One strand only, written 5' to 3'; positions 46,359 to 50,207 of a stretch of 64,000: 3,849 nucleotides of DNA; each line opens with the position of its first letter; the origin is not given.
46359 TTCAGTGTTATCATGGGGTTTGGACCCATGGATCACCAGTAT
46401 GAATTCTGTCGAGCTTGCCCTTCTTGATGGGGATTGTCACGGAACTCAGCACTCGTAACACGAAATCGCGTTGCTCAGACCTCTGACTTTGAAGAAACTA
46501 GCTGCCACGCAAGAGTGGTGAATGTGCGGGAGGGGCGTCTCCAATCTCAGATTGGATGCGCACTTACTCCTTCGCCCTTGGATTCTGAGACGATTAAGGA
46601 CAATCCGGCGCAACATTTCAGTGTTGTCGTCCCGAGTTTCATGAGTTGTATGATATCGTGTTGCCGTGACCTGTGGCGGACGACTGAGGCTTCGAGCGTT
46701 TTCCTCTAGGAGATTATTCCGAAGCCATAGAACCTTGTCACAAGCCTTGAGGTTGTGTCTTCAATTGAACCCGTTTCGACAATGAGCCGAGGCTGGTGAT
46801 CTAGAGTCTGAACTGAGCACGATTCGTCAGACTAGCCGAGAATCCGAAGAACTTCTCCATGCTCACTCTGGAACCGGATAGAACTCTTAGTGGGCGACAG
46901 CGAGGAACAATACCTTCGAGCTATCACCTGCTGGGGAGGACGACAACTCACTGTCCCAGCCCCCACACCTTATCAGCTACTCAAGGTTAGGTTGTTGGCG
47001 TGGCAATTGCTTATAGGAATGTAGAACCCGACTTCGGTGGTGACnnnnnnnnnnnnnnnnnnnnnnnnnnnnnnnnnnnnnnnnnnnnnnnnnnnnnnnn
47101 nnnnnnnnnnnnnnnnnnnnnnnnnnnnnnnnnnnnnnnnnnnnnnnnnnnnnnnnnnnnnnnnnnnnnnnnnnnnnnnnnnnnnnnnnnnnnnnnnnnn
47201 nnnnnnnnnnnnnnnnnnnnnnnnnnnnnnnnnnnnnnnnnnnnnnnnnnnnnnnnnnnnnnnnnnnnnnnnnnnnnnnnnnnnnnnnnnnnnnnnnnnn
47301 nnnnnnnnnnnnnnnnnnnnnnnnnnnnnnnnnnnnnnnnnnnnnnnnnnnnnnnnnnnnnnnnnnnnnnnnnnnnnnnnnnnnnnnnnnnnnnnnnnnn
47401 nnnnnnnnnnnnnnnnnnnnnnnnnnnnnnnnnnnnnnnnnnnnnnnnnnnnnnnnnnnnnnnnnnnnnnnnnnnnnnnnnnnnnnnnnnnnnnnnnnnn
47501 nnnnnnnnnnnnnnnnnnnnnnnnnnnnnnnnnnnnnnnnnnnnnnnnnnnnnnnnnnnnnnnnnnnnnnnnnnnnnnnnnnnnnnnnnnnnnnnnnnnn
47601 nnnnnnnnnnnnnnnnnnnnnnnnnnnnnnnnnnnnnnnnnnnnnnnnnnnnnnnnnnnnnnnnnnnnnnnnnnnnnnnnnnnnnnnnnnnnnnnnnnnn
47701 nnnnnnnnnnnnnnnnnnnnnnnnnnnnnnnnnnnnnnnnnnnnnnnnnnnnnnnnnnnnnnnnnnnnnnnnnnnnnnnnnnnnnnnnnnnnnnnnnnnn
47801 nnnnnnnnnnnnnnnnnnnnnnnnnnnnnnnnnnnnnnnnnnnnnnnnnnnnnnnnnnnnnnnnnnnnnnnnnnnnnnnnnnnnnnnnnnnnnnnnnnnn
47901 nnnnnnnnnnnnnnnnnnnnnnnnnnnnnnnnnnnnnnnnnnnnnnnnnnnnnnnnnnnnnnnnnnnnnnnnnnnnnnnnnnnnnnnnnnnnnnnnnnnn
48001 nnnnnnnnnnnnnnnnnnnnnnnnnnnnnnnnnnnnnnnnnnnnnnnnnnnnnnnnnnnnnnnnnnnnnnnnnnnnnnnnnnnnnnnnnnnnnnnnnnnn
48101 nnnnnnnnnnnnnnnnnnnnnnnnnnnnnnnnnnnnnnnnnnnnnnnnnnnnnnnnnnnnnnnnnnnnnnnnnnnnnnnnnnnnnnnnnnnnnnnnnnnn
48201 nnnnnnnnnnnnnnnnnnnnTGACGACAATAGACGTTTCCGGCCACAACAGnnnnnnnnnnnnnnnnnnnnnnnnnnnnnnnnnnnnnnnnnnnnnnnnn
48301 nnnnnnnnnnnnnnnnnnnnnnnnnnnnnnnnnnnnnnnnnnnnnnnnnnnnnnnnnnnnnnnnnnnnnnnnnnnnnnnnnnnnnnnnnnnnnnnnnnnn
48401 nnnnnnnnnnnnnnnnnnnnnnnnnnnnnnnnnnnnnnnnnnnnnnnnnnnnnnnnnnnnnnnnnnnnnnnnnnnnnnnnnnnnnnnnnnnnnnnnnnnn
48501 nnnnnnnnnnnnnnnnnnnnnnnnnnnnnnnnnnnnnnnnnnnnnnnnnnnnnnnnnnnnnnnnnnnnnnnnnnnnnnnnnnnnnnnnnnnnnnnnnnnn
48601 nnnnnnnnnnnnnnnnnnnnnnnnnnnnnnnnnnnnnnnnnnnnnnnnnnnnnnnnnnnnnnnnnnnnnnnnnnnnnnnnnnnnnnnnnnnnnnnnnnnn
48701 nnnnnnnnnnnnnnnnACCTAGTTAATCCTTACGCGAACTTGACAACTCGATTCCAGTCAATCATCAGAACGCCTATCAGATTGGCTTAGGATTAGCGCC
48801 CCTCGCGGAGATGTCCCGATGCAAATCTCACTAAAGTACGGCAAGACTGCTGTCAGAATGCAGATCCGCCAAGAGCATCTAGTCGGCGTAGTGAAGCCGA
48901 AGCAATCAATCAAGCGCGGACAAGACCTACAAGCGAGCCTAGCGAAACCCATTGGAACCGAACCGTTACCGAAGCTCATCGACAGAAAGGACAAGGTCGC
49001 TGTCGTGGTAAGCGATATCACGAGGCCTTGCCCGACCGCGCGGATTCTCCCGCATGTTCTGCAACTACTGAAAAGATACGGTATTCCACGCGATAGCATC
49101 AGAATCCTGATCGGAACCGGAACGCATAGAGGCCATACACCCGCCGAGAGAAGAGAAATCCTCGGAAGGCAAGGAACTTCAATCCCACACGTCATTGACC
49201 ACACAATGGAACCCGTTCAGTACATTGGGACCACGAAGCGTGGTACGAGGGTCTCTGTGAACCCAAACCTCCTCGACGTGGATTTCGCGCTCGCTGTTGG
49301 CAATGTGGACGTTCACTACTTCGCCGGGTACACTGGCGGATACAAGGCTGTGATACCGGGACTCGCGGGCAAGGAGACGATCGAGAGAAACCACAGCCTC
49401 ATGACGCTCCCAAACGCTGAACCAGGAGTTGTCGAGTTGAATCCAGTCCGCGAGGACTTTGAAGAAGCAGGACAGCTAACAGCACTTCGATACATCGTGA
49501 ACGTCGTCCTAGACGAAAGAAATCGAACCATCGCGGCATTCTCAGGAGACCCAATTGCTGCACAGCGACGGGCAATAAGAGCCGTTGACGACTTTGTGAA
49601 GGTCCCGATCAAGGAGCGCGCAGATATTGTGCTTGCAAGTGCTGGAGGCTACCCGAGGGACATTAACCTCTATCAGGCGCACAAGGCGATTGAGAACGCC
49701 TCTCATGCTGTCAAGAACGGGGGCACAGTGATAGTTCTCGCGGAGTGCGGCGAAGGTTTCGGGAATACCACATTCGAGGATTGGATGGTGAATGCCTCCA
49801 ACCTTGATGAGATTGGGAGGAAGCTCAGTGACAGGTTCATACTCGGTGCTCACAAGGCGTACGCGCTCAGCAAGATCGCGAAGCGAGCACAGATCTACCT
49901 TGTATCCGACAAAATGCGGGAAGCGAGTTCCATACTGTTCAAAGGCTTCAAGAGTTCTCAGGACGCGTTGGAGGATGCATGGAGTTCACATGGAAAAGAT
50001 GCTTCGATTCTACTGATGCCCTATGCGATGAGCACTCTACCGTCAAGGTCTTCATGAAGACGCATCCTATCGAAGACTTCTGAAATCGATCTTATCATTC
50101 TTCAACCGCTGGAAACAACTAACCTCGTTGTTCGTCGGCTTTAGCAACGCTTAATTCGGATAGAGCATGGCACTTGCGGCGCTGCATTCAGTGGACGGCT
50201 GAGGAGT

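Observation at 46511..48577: The DarT-macro gene sits alone on a ~2-kb islet bounded by an imperfect direct repeat of the tRNA-Leu 3' end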

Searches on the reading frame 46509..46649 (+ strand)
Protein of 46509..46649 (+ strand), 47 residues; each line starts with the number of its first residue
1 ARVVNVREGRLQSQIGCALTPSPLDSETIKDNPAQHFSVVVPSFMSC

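Call 76: find_homologous_proteins(query=window:46509-46649:+, max_evalue=1)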
Query window:46509-46649:+: no candidate shares three 5-residue words with the query. No homologue found.

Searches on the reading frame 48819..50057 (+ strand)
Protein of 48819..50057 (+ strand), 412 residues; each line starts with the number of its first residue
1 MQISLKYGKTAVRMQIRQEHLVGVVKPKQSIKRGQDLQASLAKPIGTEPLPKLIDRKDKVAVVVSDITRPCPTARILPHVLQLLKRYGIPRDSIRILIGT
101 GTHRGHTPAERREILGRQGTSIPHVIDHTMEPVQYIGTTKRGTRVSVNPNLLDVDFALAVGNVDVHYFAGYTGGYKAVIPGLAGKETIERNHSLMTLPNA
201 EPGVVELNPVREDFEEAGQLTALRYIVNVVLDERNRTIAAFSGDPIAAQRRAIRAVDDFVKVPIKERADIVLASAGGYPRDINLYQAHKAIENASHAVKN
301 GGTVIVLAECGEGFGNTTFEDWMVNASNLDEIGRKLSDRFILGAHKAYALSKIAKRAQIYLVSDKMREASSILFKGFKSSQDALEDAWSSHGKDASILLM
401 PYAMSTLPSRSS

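Call 12: search_protein_families(library=pfam, proteins=[window:48819-50057:+], max_evalue=0.01)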
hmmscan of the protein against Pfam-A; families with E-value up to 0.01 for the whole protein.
window:48819-50057:+ (412 aa): 2 families
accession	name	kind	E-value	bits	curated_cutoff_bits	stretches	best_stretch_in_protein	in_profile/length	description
PF09861.14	Lar_N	-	1.4e-54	184.8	23.3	1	7-200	1-201/204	Lactate racemase N-terminal domain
PF21113.2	LarA_C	-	2.5e-19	70.2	25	1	266-405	4-149/152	Lactate racemase C-terminal domain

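Call 14: find_encoding_contigs(protein=window:48819-50057:+, flank=10000, max_places=10)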
Protein window:48819-50057:+ (412 aa): 5 contigs read that carry it; 2 places shown.
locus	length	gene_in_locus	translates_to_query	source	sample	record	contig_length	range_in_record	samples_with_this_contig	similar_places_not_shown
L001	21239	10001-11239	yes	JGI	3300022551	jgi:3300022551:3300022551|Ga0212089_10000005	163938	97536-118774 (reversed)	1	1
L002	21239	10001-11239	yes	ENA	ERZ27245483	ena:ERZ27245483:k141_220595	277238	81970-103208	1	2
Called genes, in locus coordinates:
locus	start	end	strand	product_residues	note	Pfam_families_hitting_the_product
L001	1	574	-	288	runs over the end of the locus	PF13531:SBP_bac_11, PF12974:Phosphonate-bd (weak)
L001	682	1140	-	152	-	PF00072:Response_reg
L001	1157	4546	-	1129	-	PF00989:PAS, PF08447:PAS_3, PF08448:PAS_4, PF13426:PAS_9, PF00989:PAS, PF08448:PAS_4, PF00989:PAS, PF13426:PAS_9, +16 more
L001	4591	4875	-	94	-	-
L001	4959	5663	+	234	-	-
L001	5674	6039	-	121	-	-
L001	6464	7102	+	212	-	PF01522:Polysacc_deac_1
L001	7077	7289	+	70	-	-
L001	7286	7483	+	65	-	PF10049:DUF2283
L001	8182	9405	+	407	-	PF14487:DarT, PF01661:Macro (faint)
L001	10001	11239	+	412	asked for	PF09861:Lar_N, PF21113:LarA_C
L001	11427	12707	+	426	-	PF01566:Nramp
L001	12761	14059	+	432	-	PF05239:PRC (faint), PF03448:MgtE_N, PF00571:CBS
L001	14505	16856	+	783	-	PF13191:AAA_16 (faint), PF20437:LonC_helical, PF13654:AAA_32, PF20436:LonB_AAA-LID, PF05362:Lon_C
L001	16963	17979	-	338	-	PF01717:Meth_synt_2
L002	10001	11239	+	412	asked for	PF09861:Lar_N, PF21113:LarA_C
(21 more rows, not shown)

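Call 15: find_related_loci(query=window:48819-50054:+, collection=genome_contigs, flank=10000)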
Query window:48819-50054:+ (412 aa) in genome_contigs; peptide patterns used: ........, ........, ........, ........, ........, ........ (x = any residue, [..] = any of these).
78 stretches matched a pattern; 8 encode a relative of the query (tblastn E <= 1e-3); 8 distinct loci.
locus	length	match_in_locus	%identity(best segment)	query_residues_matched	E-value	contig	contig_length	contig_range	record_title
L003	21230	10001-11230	71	1-411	0e+0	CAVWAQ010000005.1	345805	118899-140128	MAG: Candidatus Bathyarchaeota archaeon isolate MFD03726.bin.3.157 genome assembly, contig: contig_54598, whole genome s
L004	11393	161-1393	70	1-412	0e+0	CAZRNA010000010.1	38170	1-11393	MAG TPA_asm: uncultured Candidatus Bathyarchaeia archaeon isolate SRP098346_co1_365 genome assembly, contig: NODE_632_le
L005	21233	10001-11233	71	1-412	0e+0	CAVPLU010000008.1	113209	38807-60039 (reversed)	MAG: Candidatus Bathyarchaeota archaeon isolate MFD10007.bin.2.103 genome assembly, contig: contig_22287, whole genome s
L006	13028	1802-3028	71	1-409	0e+0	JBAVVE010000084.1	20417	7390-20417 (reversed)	MAG: Candidatus Bathyarchaeia archaeon isolate MFD01647_ilm_asm_bin14 k127_224093, whole genome shotgun sequence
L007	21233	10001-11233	72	1-412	0e+0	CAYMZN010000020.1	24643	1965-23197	MAG TPA_asm: uncultured Candidatus Bathyarchaeia archaeon isolate SRP231805_co3_314 genome assembly, contig: NODE_921_le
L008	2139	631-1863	68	1-412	0e+0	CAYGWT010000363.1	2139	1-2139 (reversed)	MAG TPA_asm: uncultured Candidatus Bathyarchaeia archaeon isolate ERP119294_co2_100 genome assembly, contig: k141_346289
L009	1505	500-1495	73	1-332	0e+0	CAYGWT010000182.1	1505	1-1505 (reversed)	MAG TPA_asm: uncultured Candidatus Bathyarchaeia archaeon isolate ERP119294_co2_100 genome assembly, contig: k141_920766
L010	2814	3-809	75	141-409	7e-142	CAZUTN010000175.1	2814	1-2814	MAG TPA_asm: uncultured Candidatus Bathyarchaeia archaeon isolate binchicken_co252_10 genome assembly, contig: NODE_3999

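Call 25: search_protein_families(library=pfam, proteins=[L005:7779-9053:-, L005:6664-7530:-, L005:5863-6657:-, L003:9007-9546:+, L003:8091-8561:+, L003:5797-8076:+, L003:4842-5690:+, L007:9064-9591:-, L007:8178-8585:-, L007:6613-7581:-], max_evalue=0.01)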
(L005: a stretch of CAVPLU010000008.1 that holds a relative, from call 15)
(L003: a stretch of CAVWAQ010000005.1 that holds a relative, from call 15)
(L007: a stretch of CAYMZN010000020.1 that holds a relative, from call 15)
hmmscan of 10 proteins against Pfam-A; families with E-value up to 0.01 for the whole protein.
L005:7779-9053:- (424 aa): 1 family
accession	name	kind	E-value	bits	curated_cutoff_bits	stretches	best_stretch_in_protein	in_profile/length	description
PF13271.11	DUF4062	-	4.5e-09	36.8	24.7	1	67-130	1-61/82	Domain of unknown function (DUF4062)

L005:6664-7530:- (288 aa): 1 family
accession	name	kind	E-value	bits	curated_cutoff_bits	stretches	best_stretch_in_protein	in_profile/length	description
PF21686.3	LigD_Prim-Pol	-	6.1e-81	272.2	27.4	1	27-269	1-243/254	LigD, primase-polymerase domain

L005:5863-6657:- (264 aa): 1 family
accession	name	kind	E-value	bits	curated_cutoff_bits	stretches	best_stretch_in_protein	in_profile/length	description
PF02735.22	Ku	-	1.7e-40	139.4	25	1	20-198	2-189/190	Ku70/Ku80 beta-barrel domain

L003:9007-9546:+ (179 aa): 0 families

L003:8091-8561:+ (156 aa): 0 families

L003:5797-8076:+ (759 aa): 1 family
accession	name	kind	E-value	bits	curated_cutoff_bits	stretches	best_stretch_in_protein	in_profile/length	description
PF02369.22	Big_1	-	9.6e-05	22.8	34.9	1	397-475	17-92/93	Bacterial Ig-like domain (group 1)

L003:4842-5690:+ (282 aa): 0 families

L007:9064-9591:- (175 aa): 1 family
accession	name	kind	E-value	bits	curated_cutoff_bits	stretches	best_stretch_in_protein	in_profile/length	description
PF03994.20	DUF350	-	5.3e-21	75.5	26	2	104-168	4-67/133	Domain of Unknown Function (DUF350)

L007:8178-8585:- (135 aa): 0 families

L007:6613-7581:- (322 aa): 4 families
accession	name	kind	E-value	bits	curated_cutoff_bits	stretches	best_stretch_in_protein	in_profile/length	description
PF13531.11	SBP_bac_11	-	1e-49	169.8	25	1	75-299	2-226/227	Bacterial extracellular solute-binding protein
PF12974.12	Phosphonate-bd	-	1.4e-05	25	27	1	157-264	88-196/242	ABC transporter, phosphonate, periplasmic substrate-binding protein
PF01547.30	SBP_bac_1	-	0.00012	22.6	26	1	87-292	15-307/307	Bacterial extracellular solute-binding protein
PF12727.12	PBP_like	-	0.0028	17.3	27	1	152-181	67-96/193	PBP superfamily domain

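Call 30: find_related_loci(query=window:48819-50054:+, collection=metagenome_contigs, flank=10000)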
Query window:48819-50054:+ (412 aa) in metagenome_contigs; peptide patterns used: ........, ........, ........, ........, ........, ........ (x = any residue, [..] = any of these).
134 stretches matched a pattern; 46 encode a relative of the query (tblastn E <= 1e-3); 46 distinct loci.
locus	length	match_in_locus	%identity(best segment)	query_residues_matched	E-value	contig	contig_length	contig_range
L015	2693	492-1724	72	1-412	0e+0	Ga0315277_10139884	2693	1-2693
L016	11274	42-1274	72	1-412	0e+0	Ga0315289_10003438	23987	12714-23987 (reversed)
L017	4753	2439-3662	73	1-409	0e+0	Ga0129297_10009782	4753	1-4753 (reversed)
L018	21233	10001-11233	71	1-412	0e+0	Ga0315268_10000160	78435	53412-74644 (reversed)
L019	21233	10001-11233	71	1-412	0e+0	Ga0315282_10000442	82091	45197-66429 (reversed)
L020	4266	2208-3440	71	1-412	0e+0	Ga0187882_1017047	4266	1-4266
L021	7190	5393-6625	71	1-412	0e+0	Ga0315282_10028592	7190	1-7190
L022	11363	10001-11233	71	1-412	0e+0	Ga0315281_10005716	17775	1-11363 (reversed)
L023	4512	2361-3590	70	1-412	0e+0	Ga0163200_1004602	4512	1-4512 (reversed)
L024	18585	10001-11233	70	1-412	0e+0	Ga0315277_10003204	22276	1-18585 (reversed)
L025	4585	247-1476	71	1-412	0e+0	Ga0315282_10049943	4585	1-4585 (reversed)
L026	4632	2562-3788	70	3-412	0e+0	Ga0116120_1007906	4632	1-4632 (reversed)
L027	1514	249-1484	70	1-412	0e+0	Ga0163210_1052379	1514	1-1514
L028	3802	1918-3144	70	3-412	0e+0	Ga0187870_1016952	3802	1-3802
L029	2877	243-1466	72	1-409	0e+0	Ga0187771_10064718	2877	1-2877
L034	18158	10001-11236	71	1-412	0e+0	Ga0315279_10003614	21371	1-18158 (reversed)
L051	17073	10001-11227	66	1-409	0e+0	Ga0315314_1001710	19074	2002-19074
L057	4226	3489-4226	70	1-246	2e-116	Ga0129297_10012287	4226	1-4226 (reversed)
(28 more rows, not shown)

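Call 46: search_protein_families(library=pfam, proteins=[L022:7490-9703:-, L022:898-3603:-, L022:3613-4497:-, L019:2716-3861:+, L051:7217-8800:+, L051:8803-9657:+, L051:6021-7169:-, L051:3561-3902:-, L051:2322-2855:-, L051:4416-5117:-], max_evalue=0.01)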
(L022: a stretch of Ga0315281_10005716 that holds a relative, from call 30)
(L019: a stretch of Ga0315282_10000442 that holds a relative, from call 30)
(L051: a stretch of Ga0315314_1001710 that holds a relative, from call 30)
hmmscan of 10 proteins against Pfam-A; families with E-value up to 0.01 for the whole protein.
L022:7490-9703:- (737 aa): 3 families
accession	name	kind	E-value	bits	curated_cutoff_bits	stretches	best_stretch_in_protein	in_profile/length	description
PF00331.26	Glyco_hydro_10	-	5.5e-09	36.1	22.1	1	361-612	73-310/311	Glycosyl hydrolase family 10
PF00589.27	Phage_integrase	-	8.7e-07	29.3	27.1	1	87-169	10-98/172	Phage integrase family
PF13620.12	CarboxypepD_reg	-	0.00014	22.6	32.3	1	621-670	30-81/82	Carboxypeptidase regulatory-like domain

L022:898-3603:- (901 aa): 8 families
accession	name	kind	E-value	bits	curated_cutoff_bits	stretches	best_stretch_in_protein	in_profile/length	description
PF00122.25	E1-E2_ATPase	-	2.6e-51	174.2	28.1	1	125-317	2-181/181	E1-E2 ATPase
PF00689.26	Cation_ATPase_C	-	2.5e-40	138.6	27.3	1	725-895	1-175/175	Cation transporting ATPase, C-terminus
PF13246.12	Cation_ATPase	-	1.6e-25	89.3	21.7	1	394-478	1-89/91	Cation transport ATPase (P-type)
PF00702.32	Hydrolase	-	5.6e-20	73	26.4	1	533-655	85-191/191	haloacid dehalogenase-like hydrolase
PF00690.31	Cation_ATPase_N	-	3.8e-18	65.4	20.4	1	18-85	1-69/69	Cation transporter/ATPase, N-terminus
PF08282.18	Hydrolase_3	-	4.7e-07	30.2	20.9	1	638-685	206-252/255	haloacid dehalogenase-like hydrolase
PF12710.13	HAD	-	0.00058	20.8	27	1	543-652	85-189/189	haloacid dehalogenase-like hydrolase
PF02875.26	Mur_ligase_C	-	0.0012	20.2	28.4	0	509-589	12-95/127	Mur ligase, glutamate ligase domain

L022:3613-4497:- (294 aa): 2 families
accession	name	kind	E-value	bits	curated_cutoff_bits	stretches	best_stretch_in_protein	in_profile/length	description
PF01545.26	Cation_efflux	-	4.8e-36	124.8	26.6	1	20-211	3-198/198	Cation efflux family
PF16916.11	ZT_dimer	-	1.6e-09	38.1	26.7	1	219-287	5-73/78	Dimerisation domain of Zinc Transporter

L019:2716-3861:+ (381 aa): 1 family
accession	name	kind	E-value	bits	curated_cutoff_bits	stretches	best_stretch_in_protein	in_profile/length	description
PF00999.27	Na_H_Exchanger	-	2.1e-51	175.4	26.2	1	25-371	11-370/375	Sodium/hydrogen exchanger, transmembrane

L051:7217-8800:+ (527 aa): 1 family
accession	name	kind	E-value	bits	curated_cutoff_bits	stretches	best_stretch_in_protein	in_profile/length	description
PF13589.12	HATPase_c_3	-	5.9e-11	43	25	1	26-137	6-117/137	Histidine kinase-, DNA gyrase B-, and HSP90-like ATPase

L051:8803-9657:+ (284 aa): 0 families

L051:6021-7169:- (382 aa): 2 families
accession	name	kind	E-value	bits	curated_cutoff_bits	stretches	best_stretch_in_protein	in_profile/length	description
PF04055.27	Radical_SAM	-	1.4e-05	25.8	29.5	1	133-173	4-20/166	Radical SAM superfamily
PF02310.24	B12-binding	-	3.7e-05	24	32.1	1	49-112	51-116/121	B12 binding domain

L051:3561-3902:- (113 aa): 2 families
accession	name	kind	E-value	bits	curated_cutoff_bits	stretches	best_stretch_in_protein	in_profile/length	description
PF01402.27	RHH_1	-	2.3e-08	34.2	20.5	1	14-49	4-39/39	Ribbon-helix-helix protein, copG family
PF13412.12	HTH_24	-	0.00073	19.5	21.9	1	66-109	4-47/48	Winged helix-turn-helix DNA-binding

L051:2322-2855:- (177 aa): 8 families
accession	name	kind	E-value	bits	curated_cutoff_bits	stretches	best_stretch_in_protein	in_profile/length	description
PF01909.29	NTP_transf_2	-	5.4e-09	36.8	21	1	91-157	5-80/93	Nucleotidyltransferase domain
PF18765.7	Polbeta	-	1.3e-08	35.3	26.9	1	92-170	5-88/93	Polymerase beta, Nucleotidyltransferase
PF09339.16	HTH_IclR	-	4.6e-05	23.5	22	1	12-57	7-51/52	IclR helix-turn-helix domain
PF12802.13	MarR_2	-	6.4e-05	23.5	27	1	10-58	7-54/61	MarR family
PF01022.26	HTH_5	-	0.00044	20.5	22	1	28-56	19-47/47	Bacterial regulatory protein, arsR family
PF22600.2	MTPAP-like_central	-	0.0012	19.4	27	1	91-148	30-87/139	Poly(A) RNA polymerase, mitochondrial-like, central palm domain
PF12840.13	HTH_20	-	0.0025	18.2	27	1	29-56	23-50/51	Helix-turn-helix domain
PF01978.25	TrmB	-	0.0055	17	25.6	0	27-62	25-59/68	Sugar-specific transcriptional regulator TrmB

L051:4416-5117:- (233 aa): 0 families

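Call 57: find_related_loci(query=L057:2345-3217:-, collection=viral_contigs, flank=10000)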
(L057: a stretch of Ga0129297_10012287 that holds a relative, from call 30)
Query L057:2345-3217:- (291 aa) in viral_contigs; peptide patterns used: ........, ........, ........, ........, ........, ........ (x = any residue, [..] = any of these).
No stretch of DNA in the collection matches any of the patterns.

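Call 68: search_protein_families(library=pfam, proteins=[L057:2345-3217:-], max_evalue=1)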
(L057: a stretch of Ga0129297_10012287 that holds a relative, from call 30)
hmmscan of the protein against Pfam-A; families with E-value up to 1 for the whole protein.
L057:2345-3217:- (291 aa): 4 families
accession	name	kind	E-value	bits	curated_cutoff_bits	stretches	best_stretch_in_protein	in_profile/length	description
PF00589.27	Phage_integrase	-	2.8e-18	66.7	27.1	1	95-249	7-169/172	Phage integrase family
PF13102.12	Phage_int_SAM_5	-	0.048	14.5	22.3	0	8-34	54-80/98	Phage integrase SAM-like domain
PF02899.23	Phage_int_SAM_1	-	0.13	13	22.3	0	13-35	10-32/83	Phage integrase, N-terminal SAM-like domain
PF13495.12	Phage_int_SAM_4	-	0.14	13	27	1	12-44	9-41/85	Phage integrase, N-terminal SAM-like domain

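Call 69: search_protein_families(library=padloc, proteins=[L051:7217-8800:+, L051:8803-9657:+, L005:7779-9053:-], max_evalue=0.001)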
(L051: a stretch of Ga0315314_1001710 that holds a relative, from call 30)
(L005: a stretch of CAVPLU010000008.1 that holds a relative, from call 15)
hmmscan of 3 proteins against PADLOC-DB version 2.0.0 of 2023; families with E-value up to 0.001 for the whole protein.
L051:7217-8800:+ (527 aa): 0 families

L051:8803-9657:+ (284 aa): 0 families

L005:7779-9053:- (424 aa): 0 families

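Call 81: find_homologous_proteins(query=L034:6460-6807:+, max_evalue=1)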
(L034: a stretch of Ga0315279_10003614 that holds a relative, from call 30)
Query L034:6460-6807:+ (116 aa): 1 proteins with E <= 1 among 4 candidates.
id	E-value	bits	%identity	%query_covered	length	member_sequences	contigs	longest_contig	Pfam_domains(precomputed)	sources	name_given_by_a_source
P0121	4.1e-12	64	84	38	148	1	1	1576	-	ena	-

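Call 82: find_encoding_contigs(protein=P0121, flank=5000, max_places=4)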
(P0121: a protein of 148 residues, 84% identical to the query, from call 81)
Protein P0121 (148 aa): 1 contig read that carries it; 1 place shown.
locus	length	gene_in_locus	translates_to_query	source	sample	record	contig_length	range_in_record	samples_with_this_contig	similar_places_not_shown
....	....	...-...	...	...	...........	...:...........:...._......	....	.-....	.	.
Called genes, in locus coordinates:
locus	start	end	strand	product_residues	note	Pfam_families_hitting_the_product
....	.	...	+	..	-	?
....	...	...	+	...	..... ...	-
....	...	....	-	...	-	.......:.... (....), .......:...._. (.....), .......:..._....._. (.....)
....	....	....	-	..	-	?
